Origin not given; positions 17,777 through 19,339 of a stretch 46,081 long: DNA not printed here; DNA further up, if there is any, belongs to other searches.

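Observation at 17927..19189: NHL beta-propeller with a T9SS C-terminal sorting domain embedded in a cytochrome operon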

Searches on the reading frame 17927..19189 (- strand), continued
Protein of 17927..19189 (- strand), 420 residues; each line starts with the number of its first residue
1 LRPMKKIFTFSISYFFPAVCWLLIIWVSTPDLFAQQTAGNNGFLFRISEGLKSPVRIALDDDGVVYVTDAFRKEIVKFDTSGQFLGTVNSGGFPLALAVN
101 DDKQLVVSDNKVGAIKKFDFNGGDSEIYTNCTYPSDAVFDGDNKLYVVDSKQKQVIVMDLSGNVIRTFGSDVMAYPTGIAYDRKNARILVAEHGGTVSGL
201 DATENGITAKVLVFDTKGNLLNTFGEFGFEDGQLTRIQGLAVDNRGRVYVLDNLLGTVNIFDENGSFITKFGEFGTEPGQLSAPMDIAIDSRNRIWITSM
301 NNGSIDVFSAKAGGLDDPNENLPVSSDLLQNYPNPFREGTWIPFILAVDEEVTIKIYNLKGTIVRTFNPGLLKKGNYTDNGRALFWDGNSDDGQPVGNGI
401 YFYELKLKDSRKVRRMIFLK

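Call 54: fold_search(model_id=the predicted structure, library=pdb)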
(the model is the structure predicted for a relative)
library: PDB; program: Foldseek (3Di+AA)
matches with E <= 10: 1774; with E <= 0.001: 793
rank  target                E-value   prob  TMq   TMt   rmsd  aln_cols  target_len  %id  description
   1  7qrv_D                2.2e-18  1.00  0.57  0.84   2.8       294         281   21  Crystal structure of NHL domain of TRIM2 (full C-terminal) (released 2022-05-04)
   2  7b96_A                2.3e-18  1.00  0.57  0.84   2.6       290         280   20  NHL domain of human TRIM2 (released 2022-01-12)
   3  8j72_A                3.6e-18  1.00  0.57  0.86   2.0       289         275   24  Crystal structure of mammalian Trim71 in complex with lncRNA Trincr1 (released 2024-03-06)
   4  6d69                  4.1e-18  1.00  0.58  0.82   2.3       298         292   23  Crystal Structure of the NHL Repeat Region of D. melanogaster Thin (released 2019-04-24)
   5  6xg7                  4.5e-18  1.00  0.58  0.84   2.1       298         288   23  1.3 A Resolution Structure of the of the NHL Repeat Region of D. melanogaster Thin (released 2020-12-16)
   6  8j72_B                5.0e-18  1.00  0.56  0.84   1.9       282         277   23  Crystal structure of mammalian Trim71 in complex with lncRNA Trincr1 (released 2024-03-06)
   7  7qrv_A                7.0e-18  1.00  0.57  0.84   2.6       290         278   20  Crystal structure of NHL domain of TRIM2 (full C-terminal) (released 2022-05-04)
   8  7qrv_B                7.7e-18  1.00  0.57  0.85   2.6       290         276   20  Crystal structure of NHL domain of TRIM2 (full C-terminal) (released 2022-05-04)
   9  7b2r_A                2.6e-17  1.00  0.57  0.85   2.6       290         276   20  Crystal structure of NHL domain of TRIM2 (released 2021-01-13)
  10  7qrx_A                3.8e-17  1.00  0.57  0.84   2.2       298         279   25  Crystal structure of NHL domain of TRIM71 (released 2022-05-04)
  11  7qrw                  4.6e-17  1.00  0.56  0.83   2.6       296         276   22  Crystal structure of NHL domain of TRIM3 (released 2022-05-04)
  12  9jur                  6.2e-17  1.00  0.55  0.82   4.3       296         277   24  Crystal Structure of NHL domain of human E3 ubiquitin-protein ligase TRIM71 (released 2025-04-30)
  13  6fq3_A                7.5e-17  1.00  0.56  0.60   4.8       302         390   22  Crystal structure of Danio rerio Lin41 filamin-NHL domains in complex with lin-29A 5'UTR 13mer RNA (released 2018-05-09)
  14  6fpt_B                2.2e-16  1.00  0.55  0.59   4.5       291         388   22  Crystal structure of Danio rerio Lin41 filamin-NHL domains (released 2018-05-09)
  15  6fpt_A                2.9e-16  1.00  0.55  0.59   4.5       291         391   22  Crystal structure of Danio rerio Lin41 filamin-NHL domains (released 2018-05-09)
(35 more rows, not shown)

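Call 61: find_encoding_contigs(protein=P0034, flank=10000, max_places=1)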
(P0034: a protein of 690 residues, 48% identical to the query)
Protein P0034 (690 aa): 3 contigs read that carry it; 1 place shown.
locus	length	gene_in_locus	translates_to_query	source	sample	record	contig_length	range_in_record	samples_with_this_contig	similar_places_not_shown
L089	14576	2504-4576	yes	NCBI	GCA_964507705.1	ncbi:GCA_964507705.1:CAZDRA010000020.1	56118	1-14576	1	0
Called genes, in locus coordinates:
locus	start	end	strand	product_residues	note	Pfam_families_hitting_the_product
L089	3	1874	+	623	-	?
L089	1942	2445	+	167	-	PF01695:IstB_IS21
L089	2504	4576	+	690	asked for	PF01436:NHL (faint), PF24684:Vgb_lyase (weak), PF24312:Ig-like_POM152 (weak), PF04862:DUF642 (faint), PF00801:PKD (weak), PF18911:PKD_4, PF18962:Por_Secre_tail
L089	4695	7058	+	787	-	PF14522:Cytochrome_C7 (faint), PF14537:Cytochrom_c3_2 (faint), PF09699:Paired_CXXCH_1 (weak)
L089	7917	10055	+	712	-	-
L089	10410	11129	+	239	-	-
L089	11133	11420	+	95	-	-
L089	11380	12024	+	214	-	PF14522:Cytochrome_C7 (faint), PF14537:Cytochrom_c3_2 (faint), PF09699:Paired_CXXCH_1 (weak)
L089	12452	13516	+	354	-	PF01436:NHL (faint), PF17170:DUF5128 (weak)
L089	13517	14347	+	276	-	PF22678:Cytochrom_c_NrfB-like (faint), PF09699:Paired_CXXCH_1 (weak), PF14522:Cytochrome_C7 (faint), PF14537:Cytochrom_c3_2 (faint), PF09699:Paired_CXXCH_1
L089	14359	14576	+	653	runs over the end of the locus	-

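Call 62: find_encoding_contigs(protein=P0026, flank=10000, max_places=1)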
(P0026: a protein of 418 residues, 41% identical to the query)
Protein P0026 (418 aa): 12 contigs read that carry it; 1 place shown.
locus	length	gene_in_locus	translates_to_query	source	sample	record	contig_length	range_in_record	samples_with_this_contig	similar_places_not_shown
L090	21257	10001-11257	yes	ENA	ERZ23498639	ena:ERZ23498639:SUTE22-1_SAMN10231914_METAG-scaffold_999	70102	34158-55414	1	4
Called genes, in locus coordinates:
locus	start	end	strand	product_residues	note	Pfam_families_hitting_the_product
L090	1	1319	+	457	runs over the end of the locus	PF00072:Response_reg, PF00158:Sigma54_activat, PF14532:Sigma54_activ_2, PF00004:AAA (weak), PF07724:AAA_2 (weak), PF07728:AAA_5 (weak), PF25601:AAA_lid_14, PF02954:HTH_8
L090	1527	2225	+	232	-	PF14522:Cytochrome_C7 (faint), PF09699:Paired_CXXCH_1 (faint)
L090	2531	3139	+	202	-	PF14537:Cytochrom_c3_2 (faint), PF14522:Cytochrome_C7 (faint), PF09699:Paired_CXXCH_1 (weak)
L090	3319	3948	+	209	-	PF14537:Cytochrom_c3_2 (faint), PF14522:Cytochrome_C7 (faint), PF09699:Paired_CXXCH_1 (weak)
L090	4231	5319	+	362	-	PF17170:DUF5128 (faint), PF01436:NHL (faint)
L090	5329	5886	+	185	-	PF02085:Cytochrom_CIII (faint), PF14522:Cytochrome_C7 (faint), PF09699:Paired_CXXCH_1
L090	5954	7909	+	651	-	-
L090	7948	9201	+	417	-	PF14522:Cytochrome_C7 (faint), PF14537:Cytochrom_c3_2 (faint), PF09699:Paired_CXXCH_1, PF22113:Mtrc-MtrF_II-IV_dom (weak), PF09699:Paired_CXXCH_1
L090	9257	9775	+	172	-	PF14522:Cytochrome_C7 (faint), PF22113:Mtrc-MtrF_II-IV_dom (faint), PF09699:Paired_CXXCH_1 (faint), PF13435:Cytochrome_C554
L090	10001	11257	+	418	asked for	PF08450:SGL (faint), PF01436:NHL (faint), PF06739:SBBP (faint), PF17170:DUF5128 (faint), PF13860:FlgD_ig (weak)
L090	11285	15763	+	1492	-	PF14522:Cytochrome_C7 (faint), PF09699:Paired_CXXCH_1 (weak), PF14537:Cytochrom_c3_2 (faint), PF13385:Laminin_G_3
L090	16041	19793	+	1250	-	PF14537:Cytochrom_c3_2 (faint), PF09699:Paired_CXXCH_1 (weak), PF14522:Cytochrome_C7 (faint)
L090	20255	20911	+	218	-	PF14522:Cytochrome_C7 (faint), PF09699:Paired_CXXCH_1 (faint), PF14537:Cytochrom_c3_2 (faint), PF22113:Mtrc-MtrF_II-IV_dom (faint)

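Call 63: find_encoding_contigs(protein=P0029, flank=10000, max_places=1)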
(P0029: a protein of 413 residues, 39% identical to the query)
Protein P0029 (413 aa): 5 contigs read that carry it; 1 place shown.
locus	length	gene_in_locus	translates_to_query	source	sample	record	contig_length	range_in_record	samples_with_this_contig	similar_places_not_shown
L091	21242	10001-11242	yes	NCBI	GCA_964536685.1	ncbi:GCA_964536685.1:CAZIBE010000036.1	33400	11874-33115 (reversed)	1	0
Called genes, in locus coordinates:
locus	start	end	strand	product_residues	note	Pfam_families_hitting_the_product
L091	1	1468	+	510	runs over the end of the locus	PF00672:HAMP, PF00512:HisKA, PF02518:HATPase_c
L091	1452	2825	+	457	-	PF00072:Response_reg, PF00158:Sigma54_activat, PF14532:Sigma54_activ_2, PF07724:AAA_2 (faint), PF07728:AAA_5, PF25601:AAA_lid_14, PF02954:HTH_8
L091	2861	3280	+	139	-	PF00072:Response_reg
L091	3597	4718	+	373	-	PF25021:TEN_NHL (faint), PF08450:SGL (faint), PF17170:DUF5128 (faint), PF01731:Arylesterase (faint), PF06739:SBBP (faint), PF01436:NHL (weak)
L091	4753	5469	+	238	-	PF14522:Cytochrome_C7 (faint), PF14537:Cytochrom_c3_2 (faint), PF09699:Paired_CXXCH_1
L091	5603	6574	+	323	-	PF13623:SurA_N_2 (weak), PF13624:SurA_N_3, PF09312:SurA_N (weak), PF13145:Rotamase_2, PF13616:Rotamase_3, PF00639:Rotamase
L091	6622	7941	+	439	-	-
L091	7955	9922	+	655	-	-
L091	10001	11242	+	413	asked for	PF08450:SGL (faint), PF01436:NHL (faint), PF17170:DUF5128 (weak), PF18962:Por_Secre_tail (faint), PF13860:FlgD_ig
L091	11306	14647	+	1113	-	PF09699:Paired_CXXCH_1 (weak), PF14522:Cytochrome_C7 (faint), PF14537:Cytochrom_c3_2 (faint), PF25788:Ig_Rha78A_N (faint)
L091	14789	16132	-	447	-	PF23914:TPR_CcmH_CycH (weak), PF00930:DPPIV_N (weak), PF26550:Tricorn_2nd, PF26549:Tricorn_N, PF07676:PD40, PF26550:Tricorn_2nd, PF26549:Tricorn_N, PF07676:PD40, +8 more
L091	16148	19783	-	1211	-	PF12895:ANAPC3 (faint), PF13424:TPR_12 (faint), PF13432:TPR_16 (faint), PF13525:YfiO (faint), PF25058:ARM_TT21 (faint), PF00515:TPR_1 (faint), PF07719:TPR_2 (faint), PF25063:ARM_TT21_C (weak), +8 more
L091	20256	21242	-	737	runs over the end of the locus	PF00580:UvrD-helicase, PF01443:Viral_helicase1 (faint), PF13245:AAA_19, PF13604:AAA_30 (faint), PF13361:UvrD_C, PF13538:UvrD_C_2 (faint), PF21196:PcrA_UvrD_tudor (weak)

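Call 64: search_protein_families(library=ncbifam, proteins=[P0034, P0030, P0047, P0057, P0003, P0022, P0019, P0042], max_evalue=0.0001)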
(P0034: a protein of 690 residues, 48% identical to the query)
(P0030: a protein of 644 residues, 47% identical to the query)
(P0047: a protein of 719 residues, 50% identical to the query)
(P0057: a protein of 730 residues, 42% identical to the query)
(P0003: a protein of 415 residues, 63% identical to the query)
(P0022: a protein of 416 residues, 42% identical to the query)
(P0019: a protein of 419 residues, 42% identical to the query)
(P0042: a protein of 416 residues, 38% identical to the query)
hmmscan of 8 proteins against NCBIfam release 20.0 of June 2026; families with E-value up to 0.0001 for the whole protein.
P0034 (690 aa): 4 families
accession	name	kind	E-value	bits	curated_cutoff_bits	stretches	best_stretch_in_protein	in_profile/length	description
NF035926.1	scyF_NHL_VPEP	equivalog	2.7e-20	72.9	350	1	196-295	174-275/376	scytonemin biosynthesis PEP-CTERM protein ScyF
NF038113.1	T9SSA_dep_M36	equivalog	4.9e-13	48.1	885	1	602-689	784-869/869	T9SS-dependent M36 family metallopeptidase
TIGR04183.1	Por_Secre_tail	domain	6.2e-13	48.5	23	1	614-689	1-72/72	T9SS type A sorting domain-containing protein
NF033206.1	ScyE_fam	subfamily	2.8e-10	40.2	80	0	167-287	208-322/333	ScyD/ScyE family protein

P0030 (644 aa): 4 families
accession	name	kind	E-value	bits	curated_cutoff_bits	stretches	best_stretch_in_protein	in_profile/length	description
NF035926.1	scyF_NHL_VPEP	equivalog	3.7e-22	79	350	1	153-318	109-275/376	scytonemin biosynthesis PEP-CTERM protein ScyF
TIGR04183.1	Por_Secre_tail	domain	1.4e-11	44.1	23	1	569-644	1-72/72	T9SS type A sorting domain-containing protein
NF038113.1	T9SSA_dep_M36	equivalog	9.6e-11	40.6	885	1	559-644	786-869/869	T9SS-dependent M36 family metallopeptidase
NF033206.1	ScyE_fam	subfamily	7.1e-10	38.9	80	1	108-310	142-322/333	ScyD/ScyE family protein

P0047 (719 aa): 4 families
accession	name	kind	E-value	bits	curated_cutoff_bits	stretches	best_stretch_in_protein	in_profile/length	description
NF035926.1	scyF_NHL_VPEP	equivalog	3.9e-22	78.9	350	1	162-269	174-283/376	scytonemin biosynthesis PEP-CTERM protein ScyF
TIGR04183.1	Por_Secre_tail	domain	2.3e-13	49.9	23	1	643-718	1-72/72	T9SS type A sorting domain-containing protein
NF033206.1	ScyE_fam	subfamily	3.7e-10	39.9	80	0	133-253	208-322/333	ScyD/ScyE family protein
NF038113.1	T9SSA_dep_M36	equivalog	9.9e-10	37.2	885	1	627-718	779-869/869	T9SS-dependent M36 family metallopeptidase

P0057 (730 aa): 6 families
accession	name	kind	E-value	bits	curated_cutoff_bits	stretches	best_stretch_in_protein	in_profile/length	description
NF035926.1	scyF_NHL_VPEP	equivalog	3e-22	79.3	350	1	195-294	174-274/376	scytonemin biosynthesis PEP-CTERM protein ScyF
TIGR04183.1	Por_Secre_tail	domain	8.9e-11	41.6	23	1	654-727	1-70/72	T9SS type A sorting domain-containing protein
NF038113.1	T9SSA_dep_M36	equivalog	8.3e-10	37.5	885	1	641-728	783-868/869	T9SS-dependent M36 family metallopeptidase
NF033206.1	ScyE_fam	subfamily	1.6e-07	31.2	80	0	98-139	279-319/333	ScyD/ScyE family protein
TIGR00864.1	PCC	subfamily_domain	2.5e-05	20.8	1861.4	1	534-626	1364-1463/2700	polycystin cation channel protein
NF050177.1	TapA_OM_Porphy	equivalog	3.6e-05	22.7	500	0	632-727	450-542/544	TapA/TapC family T9SS-dependent outer membrane protein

P0003 (415 aa): 8 families
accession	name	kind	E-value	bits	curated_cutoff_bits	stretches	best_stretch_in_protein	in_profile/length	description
NF035926.1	scyF_NHL_VPEP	equivalog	6.9e-33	114.3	350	2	205-303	174-273/376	scytonemin biosynthesis PEP-CTERM protein ScyF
NF033206.1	ScyE_fam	subfamily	1.2e-12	48.1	80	0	173-298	208-323/333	ScyD/ScyE family protein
NF052228.1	T9SS_PorZ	equivalog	9.2e-10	37.6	260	0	208-300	410-503/757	type IX secretion system anionic LPS delivery protein PorZ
NF047780.1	LIC12708_fam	subfamily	1.2e-09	37.5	150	1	50-269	58-223/391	LIC_12708 family protein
NF033707.1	T9SS_sortase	equivalog_domain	4.9e-09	34.4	420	1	323-404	998-1079/1095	type IX secretion system sortase PorU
TIGR04183.1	Por_Secre_tail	domain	1.8e-06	27.8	23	1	327-412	2-70/72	T9SS type A sorting domain-containing protein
NF052323.1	T9SSA_dep_M6i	equivalog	1e-05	23.8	600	0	324-399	958-1023/1043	T9SS-dependent M6-like inactivated metalloprotease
NF005176.1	PRK06655.1-1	equivalog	7.2e-05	22.8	230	0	345-401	97-148/197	flagellar hook assembly protein FlgD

P0022 (416 aa): 7 families
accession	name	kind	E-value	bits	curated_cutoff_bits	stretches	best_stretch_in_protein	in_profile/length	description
NF035926.1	scyF_NHL_VPEP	equivalog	2.3e-30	106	350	1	174-302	154-274/376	scytonemin biosynthesis PEP-CTERM protein ScyF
NF033206.1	ScyE_fam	subfamily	2.1e-08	34.1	80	0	49-201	142-282/333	ScyD/ScyE family protein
NF047780.1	LIC12708_fam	subfamily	3e-07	29.6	150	0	201-264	155-220/391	LIC_12708 family protein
NF005176.1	PRK06655.1-1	equivalog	5.9e-07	29.6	230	1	345-402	96-148/197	flagellar hook assembly protein FlgD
NF052228.1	T9SS_PorZ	equivalog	1.2e-06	27.3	260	0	320-399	668-738/757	type IX secretion system anionic LPS delivery protein PorZ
NF033707.1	T9SS_sortase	equivalog_domain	1.5e-06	26.1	420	1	325-405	999-1079/1095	type IX secretion system sortase PorU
TIGR04183.1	Por_Secre_tail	domain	8e-05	22.5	23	0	328-411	2-68/72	T9SS type A sorting domain-containing protein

P0019 (419 aa): 6 families
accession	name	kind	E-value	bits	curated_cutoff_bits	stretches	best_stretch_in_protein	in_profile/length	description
NF035926.1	scyF_NHL_VPEP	equivalog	2.6e-30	105.8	350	2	135-307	106-276/376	scytonemin biosynthesis PEP-CTERM protein ScyF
NF033707.1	T9SS_sortase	equivalog_domain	2.2e-08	32.3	420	1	327-408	998-1079/1095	type IX secretion system sortase PorU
NF052228.1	T9SS_PorZ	equivalog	2.5e-08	32.8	260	0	331-402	676-738/757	type IX secretion system anionic LPS delivery protein PorZ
TIGR04183.1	Por_Secre_tail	domain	3.5e-07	30.1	23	1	331-416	2-70/72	T9SS type A sorting domain-containing protein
NF033206.1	ScyE_fam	subfamily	1.3e-06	28.2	80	0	175-296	208-320/333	ScyD/ScyE family protein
NF005176.1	PRK06655.1-1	equivalog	1.2e-05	25.3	230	0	348-407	96-150/197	flagellar hook assembly protein FlgD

P0042 (416 aa): 7 families
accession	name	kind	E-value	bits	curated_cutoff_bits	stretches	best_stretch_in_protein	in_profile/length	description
NF035926.1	scyF_NHL_VPEP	equivalog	1e-20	74.2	350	1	166-302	148-274/376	scytonemin biosynthesis PEP-CTERM protein ScyF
TIGR04183.1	Por_Secre_tail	domain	1.4e-10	41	23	1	328-413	2-70/72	T9SS type A sorting domain-containing protein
NF047780.1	LIC12708_fam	subfamily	1.7e-08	33.8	150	0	44-80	57-93/391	LIC_12708 family protein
NF033206.1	ScyE_fam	subfamily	2.3e-08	34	80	0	226-295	251-322/333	ScyD/ScyE family protein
TIGR02276.1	beta_rpt_yvtn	repeat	5.3e-08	32.7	27.85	0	240-261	5-26/42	beta-propeller repeat protein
NF052228.1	T9SS_PorZ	equivalog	2.1e-07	29.8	260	0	350-401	699-740/757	type IX secretion system anionic LPS delivery protein PorZ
NF052280.1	7_blade_YncE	equivalog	7.7e-05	21.6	400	0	139-187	140-189/338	7-bladed beta-propeller protein YncE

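Call 78: find_encoding_contigs(protein=P0091, flank=10000, max_places=1)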
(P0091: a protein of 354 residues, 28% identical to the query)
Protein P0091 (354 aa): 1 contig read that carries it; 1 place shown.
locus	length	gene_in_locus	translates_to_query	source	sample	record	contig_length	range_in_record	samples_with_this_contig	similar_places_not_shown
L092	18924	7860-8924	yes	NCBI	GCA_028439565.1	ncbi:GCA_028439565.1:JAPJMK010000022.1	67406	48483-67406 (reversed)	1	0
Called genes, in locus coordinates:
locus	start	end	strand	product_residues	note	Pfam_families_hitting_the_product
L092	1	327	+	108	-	?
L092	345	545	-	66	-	PF15919:HicB_lk_antitox, PF21748:UPF0150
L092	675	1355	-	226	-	PF00590:TP_methylase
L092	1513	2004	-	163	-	PF13580:SIS_2, PF01380:SIS (weak)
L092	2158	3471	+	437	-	PF03721:UDPG_MGDP_dh_N, PF00984:UDPG_MGDP_dh, PF03720:UDPG_MGDP_dh_C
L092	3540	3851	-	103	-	PF07494:Reg_prop (faint)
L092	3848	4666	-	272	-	PF07494:Reg_prop (faint)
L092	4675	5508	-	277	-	PF05593:RHS_repeat (faint)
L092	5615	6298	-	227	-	PF14522:Cytochrome_C7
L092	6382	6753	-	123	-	PF14522:Cytochrome_C7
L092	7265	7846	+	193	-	PF14522:Cytochrome_C7 (faint), PF22113:Mtrc-MtrF_II-IV_dom (faint), PF09699:Paired_CXXCH_1 (weak)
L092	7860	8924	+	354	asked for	PF25021:TEN_NHL (faint), PF01731:Arylesterase (faint), PF06739:SBBP (faint), PF08450:SGL (faint), PF17170:DUF5128 (faint), PF01436:NHL (weak)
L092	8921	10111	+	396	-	PF09699:Paired_CXXCH_1 (faint)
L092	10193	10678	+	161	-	PF13623:SurA_N_2, PF13624:SurA_N_3, PF09312:SurA_N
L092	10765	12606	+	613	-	-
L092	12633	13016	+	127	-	-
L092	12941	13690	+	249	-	-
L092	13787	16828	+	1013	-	PF09699:Paired_CXXCH_1 (faint), PF14522:Cytochrome_C7 (faint), PF14537:Cytochrom_c3_2 (faint), PF22113:Mtrc-MtrF_II-IV_dom (faint)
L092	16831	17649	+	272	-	PF03781:FGE-sulfatase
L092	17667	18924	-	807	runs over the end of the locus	PF01436:NHL (faint), PF01731:Arylesterase (faint), PF10282:Lactonase (faint)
